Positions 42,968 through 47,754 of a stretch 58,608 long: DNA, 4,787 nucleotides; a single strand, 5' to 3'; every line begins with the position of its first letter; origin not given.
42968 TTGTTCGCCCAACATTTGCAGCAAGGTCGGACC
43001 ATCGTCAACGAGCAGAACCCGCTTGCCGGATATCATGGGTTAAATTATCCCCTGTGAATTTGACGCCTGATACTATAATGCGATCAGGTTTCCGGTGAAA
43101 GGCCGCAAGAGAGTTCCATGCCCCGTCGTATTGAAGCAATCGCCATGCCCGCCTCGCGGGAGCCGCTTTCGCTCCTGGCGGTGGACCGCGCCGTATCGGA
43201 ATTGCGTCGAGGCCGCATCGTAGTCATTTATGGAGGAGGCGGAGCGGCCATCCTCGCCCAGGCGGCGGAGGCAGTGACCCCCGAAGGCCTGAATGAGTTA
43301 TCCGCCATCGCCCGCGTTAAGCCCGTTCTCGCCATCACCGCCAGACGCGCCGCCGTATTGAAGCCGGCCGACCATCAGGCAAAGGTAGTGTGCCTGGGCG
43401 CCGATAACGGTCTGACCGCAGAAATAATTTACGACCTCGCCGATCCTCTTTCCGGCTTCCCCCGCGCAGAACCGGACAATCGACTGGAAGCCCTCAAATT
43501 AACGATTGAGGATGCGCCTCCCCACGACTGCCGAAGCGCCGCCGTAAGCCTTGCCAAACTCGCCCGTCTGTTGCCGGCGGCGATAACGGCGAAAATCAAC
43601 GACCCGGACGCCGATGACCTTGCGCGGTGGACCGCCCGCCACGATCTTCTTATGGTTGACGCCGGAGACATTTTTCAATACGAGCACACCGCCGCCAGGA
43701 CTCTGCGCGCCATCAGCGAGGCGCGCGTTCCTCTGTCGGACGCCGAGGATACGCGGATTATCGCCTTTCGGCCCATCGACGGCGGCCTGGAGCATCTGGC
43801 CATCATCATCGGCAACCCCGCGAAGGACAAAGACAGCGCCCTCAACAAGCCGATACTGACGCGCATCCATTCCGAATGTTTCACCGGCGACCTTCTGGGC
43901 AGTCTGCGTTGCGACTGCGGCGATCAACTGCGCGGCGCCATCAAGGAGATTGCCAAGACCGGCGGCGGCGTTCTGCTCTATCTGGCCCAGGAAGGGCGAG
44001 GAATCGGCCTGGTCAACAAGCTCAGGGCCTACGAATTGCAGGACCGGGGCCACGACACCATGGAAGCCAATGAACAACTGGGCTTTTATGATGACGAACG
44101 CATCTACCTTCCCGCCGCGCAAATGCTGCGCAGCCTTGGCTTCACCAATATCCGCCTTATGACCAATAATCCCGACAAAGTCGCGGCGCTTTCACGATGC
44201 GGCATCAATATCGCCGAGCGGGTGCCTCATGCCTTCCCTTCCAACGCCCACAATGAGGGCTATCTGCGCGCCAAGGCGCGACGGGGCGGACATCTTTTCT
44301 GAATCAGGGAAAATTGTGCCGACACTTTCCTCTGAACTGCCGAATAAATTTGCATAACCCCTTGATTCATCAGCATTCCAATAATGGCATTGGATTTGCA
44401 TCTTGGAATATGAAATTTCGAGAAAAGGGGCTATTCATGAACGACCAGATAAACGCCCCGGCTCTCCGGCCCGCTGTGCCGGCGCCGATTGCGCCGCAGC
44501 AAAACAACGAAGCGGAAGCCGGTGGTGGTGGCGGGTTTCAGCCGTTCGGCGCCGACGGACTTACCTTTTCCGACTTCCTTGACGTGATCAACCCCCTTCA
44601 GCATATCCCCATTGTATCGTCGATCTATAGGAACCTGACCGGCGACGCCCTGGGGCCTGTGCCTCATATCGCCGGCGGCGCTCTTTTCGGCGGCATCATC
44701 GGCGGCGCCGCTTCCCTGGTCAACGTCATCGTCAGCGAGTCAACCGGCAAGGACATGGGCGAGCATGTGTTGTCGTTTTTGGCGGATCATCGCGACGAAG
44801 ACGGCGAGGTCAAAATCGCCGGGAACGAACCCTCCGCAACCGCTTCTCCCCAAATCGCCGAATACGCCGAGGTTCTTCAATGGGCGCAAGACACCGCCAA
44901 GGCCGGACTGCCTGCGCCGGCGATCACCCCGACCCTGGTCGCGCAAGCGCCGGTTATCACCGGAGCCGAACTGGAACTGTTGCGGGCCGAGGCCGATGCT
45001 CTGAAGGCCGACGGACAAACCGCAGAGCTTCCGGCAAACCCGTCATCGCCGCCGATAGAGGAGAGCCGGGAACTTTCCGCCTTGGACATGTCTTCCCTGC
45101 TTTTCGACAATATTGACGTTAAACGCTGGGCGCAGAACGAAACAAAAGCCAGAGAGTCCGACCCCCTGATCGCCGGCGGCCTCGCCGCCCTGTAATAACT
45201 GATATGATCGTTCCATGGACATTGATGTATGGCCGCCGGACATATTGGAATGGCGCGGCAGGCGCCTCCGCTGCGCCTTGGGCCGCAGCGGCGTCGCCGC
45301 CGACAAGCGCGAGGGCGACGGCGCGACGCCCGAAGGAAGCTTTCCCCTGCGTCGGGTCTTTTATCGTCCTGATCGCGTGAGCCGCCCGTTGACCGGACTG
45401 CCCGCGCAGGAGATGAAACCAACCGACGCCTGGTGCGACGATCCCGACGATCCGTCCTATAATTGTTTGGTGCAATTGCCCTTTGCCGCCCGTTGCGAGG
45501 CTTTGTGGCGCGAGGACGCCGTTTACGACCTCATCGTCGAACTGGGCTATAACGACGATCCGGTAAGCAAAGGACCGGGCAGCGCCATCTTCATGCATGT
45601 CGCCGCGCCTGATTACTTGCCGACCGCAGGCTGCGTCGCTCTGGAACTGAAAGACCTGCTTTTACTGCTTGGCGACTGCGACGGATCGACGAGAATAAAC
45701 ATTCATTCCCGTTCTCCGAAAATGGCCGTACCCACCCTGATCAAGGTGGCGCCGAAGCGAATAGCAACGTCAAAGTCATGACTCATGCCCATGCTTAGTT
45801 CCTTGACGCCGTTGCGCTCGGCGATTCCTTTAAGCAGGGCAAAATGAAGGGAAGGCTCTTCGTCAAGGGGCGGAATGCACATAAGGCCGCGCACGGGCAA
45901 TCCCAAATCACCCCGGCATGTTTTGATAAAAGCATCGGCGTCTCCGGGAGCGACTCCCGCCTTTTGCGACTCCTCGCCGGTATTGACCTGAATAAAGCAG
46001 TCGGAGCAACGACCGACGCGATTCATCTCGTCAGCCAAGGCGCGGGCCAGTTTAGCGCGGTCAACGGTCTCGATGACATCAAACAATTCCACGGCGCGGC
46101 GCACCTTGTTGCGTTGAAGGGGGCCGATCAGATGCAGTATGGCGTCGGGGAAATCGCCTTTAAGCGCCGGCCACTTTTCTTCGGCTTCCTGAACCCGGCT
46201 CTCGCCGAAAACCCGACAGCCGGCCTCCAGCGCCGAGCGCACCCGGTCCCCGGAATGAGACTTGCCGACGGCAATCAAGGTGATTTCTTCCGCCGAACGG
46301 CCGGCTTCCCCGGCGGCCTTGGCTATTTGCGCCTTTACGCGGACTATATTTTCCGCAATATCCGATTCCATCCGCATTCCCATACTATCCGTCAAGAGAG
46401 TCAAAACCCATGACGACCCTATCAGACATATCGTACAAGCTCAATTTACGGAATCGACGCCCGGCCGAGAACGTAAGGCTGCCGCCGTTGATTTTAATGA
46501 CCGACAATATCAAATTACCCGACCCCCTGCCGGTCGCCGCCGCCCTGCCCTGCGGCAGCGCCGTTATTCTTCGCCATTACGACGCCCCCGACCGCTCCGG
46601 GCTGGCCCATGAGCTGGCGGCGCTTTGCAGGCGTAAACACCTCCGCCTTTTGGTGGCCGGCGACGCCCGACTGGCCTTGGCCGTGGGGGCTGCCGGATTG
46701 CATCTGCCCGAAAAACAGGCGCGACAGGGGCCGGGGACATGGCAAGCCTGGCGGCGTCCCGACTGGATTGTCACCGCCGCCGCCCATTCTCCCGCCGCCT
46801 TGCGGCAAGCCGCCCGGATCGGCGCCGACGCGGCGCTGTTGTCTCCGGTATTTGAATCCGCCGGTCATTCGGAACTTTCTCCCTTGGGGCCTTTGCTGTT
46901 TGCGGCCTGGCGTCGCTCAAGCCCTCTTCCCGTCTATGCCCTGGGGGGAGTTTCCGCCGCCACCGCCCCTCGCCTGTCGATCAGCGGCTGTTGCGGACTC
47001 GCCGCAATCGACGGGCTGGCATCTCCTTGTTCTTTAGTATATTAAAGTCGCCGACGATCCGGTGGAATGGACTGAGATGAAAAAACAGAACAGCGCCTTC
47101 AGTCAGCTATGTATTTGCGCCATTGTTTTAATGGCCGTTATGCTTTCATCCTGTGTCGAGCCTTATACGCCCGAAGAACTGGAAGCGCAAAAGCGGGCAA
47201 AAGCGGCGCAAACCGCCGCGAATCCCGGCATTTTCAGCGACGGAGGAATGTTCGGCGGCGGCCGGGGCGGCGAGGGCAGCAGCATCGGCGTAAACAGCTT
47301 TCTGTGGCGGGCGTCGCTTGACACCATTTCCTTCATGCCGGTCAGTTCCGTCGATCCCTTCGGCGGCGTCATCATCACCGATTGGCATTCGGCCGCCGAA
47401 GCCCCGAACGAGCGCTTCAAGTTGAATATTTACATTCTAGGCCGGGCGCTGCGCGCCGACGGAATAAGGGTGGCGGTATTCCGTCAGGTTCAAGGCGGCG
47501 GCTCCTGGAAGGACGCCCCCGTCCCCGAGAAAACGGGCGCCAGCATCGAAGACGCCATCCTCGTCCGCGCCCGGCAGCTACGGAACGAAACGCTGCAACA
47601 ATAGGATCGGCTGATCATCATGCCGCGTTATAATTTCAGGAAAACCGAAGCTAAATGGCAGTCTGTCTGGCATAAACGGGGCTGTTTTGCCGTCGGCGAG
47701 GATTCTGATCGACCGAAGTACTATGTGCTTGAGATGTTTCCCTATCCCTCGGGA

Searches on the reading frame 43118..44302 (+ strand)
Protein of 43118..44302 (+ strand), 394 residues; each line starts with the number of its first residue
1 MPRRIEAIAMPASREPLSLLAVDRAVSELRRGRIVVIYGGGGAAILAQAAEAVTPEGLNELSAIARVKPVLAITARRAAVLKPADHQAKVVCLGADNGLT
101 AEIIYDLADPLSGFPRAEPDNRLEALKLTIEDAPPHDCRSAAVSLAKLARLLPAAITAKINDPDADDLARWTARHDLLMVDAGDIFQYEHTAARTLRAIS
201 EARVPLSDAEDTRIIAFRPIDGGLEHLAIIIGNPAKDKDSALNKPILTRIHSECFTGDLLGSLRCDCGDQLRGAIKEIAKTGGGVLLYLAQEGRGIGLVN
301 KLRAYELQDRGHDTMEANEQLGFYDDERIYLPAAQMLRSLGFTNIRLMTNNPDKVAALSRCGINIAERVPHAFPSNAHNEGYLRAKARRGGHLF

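Call 71: search_protein_families(library=pfam, proteins=[window:43118-44302:+], max_evalue=0.0001)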
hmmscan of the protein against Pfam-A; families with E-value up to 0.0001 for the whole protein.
window:43118-44302:+ (394 aa): 1 family
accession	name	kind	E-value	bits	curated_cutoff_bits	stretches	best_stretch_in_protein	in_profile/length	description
PF00925.25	GTP_cyclohydro2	-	3.4e-58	196.3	23.3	1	201-370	5-165/165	GTP cyclohydrolase II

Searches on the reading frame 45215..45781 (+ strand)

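Call 71: search_protein_families(library=pfam, proteins=[window:45215-45781:+], max_evalue=0.0001)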
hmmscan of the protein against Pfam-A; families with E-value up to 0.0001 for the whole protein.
window:45215-45781:+ (188 aa): 1 family
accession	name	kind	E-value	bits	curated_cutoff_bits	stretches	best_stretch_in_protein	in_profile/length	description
PF03734.19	YkuD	-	3.1e-13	51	23.4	1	16-162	24-145/146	L,D-transpeptidase catalytic domain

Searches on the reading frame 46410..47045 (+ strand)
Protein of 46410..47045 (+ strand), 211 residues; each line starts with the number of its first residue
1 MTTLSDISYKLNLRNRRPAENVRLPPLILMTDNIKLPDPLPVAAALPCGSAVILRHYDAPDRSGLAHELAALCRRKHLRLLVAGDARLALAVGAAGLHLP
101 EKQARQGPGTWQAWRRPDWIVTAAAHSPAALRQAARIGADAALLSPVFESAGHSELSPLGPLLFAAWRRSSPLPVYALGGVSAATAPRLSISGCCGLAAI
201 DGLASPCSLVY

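Call 71: search_protein_families(library=pfam, proteins=[window:46410-47045:+], max_evalue=0.0001)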
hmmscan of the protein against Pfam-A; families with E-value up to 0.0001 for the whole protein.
window:46410-47045:+ (211 aa): 1 family
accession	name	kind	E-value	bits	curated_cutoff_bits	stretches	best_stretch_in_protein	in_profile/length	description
PF02581.23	TMP-TENI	-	5.7e-26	91.4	27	1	43-202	19-179/180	Thiamine monophosphate synthase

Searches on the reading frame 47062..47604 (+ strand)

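Call 71: search_protein_families(library=pfam, proteins=[window:47062-47604:+], max_evalue=0.0001)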
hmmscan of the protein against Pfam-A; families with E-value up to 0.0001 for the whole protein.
window:47062-47604:+ (180 aa): 1 family
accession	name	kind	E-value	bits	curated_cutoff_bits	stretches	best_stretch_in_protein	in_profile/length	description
PF12100.13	DUF3576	-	4.8e-42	142.7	25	1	75-174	1-100/101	Domain of unknown function (DUF3576)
